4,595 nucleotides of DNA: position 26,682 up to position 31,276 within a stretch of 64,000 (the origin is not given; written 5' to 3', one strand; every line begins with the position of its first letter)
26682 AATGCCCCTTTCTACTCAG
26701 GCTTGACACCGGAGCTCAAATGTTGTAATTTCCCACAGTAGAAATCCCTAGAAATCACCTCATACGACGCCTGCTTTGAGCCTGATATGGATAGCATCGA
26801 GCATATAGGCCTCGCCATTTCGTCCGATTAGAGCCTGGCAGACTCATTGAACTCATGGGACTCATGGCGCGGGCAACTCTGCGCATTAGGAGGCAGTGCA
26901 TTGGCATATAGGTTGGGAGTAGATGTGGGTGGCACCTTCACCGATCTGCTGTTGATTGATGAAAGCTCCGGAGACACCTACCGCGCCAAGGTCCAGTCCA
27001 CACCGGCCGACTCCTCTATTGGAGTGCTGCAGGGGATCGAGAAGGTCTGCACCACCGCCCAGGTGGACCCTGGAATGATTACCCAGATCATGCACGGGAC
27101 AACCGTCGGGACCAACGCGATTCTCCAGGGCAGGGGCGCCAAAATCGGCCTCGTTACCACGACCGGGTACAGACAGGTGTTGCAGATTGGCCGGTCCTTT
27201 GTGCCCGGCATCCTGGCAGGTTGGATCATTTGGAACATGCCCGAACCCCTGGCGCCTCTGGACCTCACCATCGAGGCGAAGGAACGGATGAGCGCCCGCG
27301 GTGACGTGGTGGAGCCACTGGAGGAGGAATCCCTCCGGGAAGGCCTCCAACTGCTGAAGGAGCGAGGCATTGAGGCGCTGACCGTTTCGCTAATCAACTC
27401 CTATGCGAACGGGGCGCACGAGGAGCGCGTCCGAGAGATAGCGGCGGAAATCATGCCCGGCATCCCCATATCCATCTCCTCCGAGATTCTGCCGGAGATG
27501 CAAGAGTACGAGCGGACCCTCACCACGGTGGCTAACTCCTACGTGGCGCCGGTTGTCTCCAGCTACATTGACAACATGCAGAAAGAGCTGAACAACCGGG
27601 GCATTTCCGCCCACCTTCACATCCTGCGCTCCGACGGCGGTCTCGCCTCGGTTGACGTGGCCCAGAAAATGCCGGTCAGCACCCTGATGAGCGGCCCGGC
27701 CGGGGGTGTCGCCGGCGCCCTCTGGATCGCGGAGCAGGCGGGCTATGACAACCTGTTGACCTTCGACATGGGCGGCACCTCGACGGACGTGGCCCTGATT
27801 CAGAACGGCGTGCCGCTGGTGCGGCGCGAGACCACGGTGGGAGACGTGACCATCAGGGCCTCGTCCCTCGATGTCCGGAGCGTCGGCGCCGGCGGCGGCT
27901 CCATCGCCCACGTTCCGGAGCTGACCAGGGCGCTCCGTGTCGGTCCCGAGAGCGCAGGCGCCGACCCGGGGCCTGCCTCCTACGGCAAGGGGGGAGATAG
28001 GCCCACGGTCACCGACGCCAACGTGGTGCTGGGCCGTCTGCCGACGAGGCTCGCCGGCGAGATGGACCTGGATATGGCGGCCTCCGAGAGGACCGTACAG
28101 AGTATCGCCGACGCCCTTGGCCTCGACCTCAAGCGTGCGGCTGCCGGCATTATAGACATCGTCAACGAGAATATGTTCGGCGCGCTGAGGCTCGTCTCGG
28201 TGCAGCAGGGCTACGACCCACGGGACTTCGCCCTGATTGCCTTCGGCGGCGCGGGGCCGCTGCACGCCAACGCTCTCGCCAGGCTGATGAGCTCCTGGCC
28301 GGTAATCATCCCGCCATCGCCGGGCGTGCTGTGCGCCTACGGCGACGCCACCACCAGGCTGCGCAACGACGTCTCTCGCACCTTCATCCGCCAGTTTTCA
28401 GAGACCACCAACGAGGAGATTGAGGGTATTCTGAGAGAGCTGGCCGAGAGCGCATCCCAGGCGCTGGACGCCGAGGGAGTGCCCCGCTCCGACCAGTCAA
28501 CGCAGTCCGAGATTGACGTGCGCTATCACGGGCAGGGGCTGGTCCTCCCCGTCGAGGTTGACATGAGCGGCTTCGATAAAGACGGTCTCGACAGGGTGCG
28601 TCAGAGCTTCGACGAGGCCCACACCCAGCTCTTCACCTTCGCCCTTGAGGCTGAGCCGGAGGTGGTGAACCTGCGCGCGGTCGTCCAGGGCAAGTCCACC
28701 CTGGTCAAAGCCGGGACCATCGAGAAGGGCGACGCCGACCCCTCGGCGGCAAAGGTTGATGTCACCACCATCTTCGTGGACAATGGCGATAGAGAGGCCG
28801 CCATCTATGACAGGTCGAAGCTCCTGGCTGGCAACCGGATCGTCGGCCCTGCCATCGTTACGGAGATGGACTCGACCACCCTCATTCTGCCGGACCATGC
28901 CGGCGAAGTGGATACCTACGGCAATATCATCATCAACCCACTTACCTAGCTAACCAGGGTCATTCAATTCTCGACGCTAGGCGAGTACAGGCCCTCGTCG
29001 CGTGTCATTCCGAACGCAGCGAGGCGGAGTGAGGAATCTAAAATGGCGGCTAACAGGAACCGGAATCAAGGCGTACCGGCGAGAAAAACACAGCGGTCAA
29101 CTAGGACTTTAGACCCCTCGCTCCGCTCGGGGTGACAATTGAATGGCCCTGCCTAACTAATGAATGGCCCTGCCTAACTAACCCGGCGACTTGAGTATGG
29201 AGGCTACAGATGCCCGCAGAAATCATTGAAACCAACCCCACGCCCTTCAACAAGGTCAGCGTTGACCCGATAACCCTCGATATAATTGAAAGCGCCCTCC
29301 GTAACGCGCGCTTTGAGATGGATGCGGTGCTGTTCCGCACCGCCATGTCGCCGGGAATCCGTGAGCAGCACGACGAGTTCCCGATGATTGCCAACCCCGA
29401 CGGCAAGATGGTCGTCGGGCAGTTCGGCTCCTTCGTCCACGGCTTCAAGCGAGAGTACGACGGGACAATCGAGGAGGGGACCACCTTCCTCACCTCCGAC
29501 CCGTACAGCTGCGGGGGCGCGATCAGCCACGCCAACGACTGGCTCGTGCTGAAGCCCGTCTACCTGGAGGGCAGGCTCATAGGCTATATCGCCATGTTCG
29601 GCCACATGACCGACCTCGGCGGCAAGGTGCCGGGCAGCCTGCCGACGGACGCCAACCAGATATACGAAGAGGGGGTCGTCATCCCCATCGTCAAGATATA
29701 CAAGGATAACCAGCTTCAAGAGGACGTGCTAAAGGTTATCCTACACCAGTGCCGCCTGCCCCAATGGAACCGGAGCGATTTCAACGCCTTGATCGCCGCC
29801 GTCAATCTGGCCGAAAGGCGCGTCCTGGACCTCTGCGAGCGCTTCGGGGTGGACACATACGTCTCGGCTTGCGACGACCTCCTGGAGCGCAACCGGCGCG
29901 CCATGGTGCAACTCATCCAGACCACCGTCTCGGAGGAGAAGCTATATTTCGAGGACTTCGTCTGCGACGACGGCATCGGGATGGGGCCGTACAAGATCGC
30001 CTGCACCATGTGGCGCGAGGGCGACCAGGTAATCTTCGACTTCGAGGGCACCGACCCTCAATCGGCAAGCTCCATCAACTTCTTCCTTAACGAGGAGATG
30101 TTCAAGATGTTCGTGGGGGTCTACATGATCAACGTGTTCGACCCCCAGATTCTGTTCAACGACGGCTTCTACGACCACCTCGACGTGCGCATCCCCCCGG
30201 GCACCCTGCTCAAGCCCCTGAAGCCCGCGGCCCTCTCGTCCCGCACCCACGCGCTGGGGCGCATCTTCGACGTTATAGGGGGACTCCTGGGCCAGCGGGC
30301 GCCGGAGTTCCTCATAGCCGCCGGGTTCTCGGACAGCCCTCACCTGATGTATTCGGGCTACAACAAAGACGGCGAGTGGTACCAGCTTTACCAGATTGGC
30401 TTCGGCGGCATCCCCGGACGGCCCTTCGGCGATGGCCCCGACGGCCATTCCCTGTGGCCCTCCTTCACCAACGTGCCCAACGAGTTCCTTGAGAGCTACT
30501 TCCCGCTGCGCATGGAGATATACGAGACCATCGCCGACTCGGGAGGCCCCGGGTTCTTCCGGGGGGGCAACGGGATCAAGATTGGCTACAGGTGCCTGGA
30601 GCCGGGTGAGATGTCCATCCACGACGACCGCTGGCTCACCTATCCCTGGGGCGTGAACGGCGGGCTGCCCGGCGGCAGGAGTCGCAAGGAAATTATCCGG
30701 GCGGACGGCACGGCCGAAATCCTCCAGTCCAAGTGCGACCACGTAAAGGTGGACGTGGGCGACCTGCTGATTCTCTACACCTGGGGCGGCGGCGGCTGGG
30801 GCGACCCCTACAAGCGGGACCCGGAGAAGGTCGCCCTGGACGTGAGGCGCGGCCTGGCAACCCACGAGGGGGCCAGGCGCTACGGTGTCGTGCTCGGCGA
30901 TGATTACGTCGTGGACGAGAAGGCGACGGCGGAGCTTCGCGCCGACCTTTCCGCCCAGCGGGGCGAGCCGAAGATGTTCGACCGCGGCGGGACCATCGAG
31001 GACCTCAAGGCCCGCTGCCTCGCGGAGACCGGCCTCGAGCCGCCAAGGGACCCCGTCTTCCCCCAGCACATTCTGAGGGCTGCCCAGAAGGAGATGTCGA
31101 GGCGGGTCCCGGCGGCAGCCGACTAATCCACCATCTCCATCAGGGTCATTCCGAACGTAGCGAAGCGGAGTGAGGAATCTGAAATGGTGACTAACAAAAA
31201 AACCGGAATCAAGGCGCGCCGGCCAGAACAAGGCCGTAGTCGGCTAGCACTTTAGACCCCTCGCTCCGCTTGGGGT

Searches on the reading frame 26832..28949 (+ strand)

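Call 49: search_protein_families(library=ncbifam, proteins=[window:26832-28949:+], max_evalue=1e-10)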
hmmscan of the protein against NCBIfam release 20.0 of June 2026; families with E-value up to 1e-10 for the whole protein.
window:26832-28949:+ (705 aa): 3 families
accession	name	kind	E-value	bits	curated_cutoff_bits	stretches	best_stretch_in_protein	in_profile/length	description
NF050156.1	CapLactmsAlpCapA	equivalog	2.4e-159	531.8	1000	1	26-697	1-681/689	caprolactamase subunit alpha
NF042975.2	AcphenoCarb_ApcC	equivalog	9.4e-99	331.5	1500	1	28-700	11-708/733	acetophenone carboxylase subunit gamma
NF042960.1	AcphenoCarb_ApcA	equivalog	5.7e-58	196.7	1250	1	28-701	4-655/658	acetophenone carboxylase subunit alpha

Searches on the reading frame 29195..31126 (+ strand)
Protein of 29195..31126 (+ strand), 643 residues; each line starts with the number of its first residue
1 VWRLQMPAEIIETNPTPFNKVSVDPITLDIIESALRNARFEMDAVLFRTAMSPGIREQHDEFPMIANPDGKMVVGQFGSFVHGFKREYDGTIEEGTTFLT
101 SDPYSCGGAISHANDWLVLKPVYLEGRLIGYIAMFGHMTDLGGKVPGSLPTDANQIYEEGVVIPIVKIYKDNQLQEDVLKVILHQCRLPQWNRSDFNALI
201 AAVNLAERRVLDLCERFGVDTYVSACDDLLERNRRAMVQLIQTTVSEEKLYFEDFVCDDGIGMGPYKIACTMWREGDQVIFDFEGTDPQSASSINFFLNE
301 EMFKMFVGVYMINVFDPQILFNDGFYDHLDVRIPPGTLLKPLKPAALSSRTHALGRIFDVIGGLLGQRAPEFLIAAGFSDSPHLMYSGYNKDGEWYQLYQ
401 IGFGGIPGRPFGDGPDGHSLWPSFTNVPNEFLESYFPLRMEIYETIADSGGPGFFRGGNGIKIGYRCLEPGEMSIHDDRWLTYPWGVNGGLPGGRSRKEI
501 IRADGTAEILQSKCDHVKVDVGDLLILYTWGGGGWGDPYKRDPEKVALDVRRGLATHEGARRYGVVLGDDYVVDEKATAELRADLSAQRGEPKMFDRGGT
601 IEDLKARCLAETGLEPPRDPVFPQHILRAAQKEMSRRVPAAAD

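Call 49: search_protein_families(library=ncbifam, proteins=[window:29195-31126:+], max_evalue=1e-10)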
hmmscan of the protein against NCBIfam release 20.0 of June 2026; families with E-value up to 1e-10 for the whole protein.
window:29195-31126:+ (643 aa): 2 families
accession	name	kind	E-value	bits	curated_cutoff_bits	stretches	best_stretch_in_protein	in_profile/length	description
NF050157.1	CapLactmsBetCapB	equivalog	6.4e-58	196.4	1000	1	23-582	1-575/577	caprolactamase subunit beta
NF042976.1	AcphenoCarb_ApcD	equivalog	1.9e-35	122.3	1500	1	91-525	107-549/685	acetophenone carboxylase subunit delta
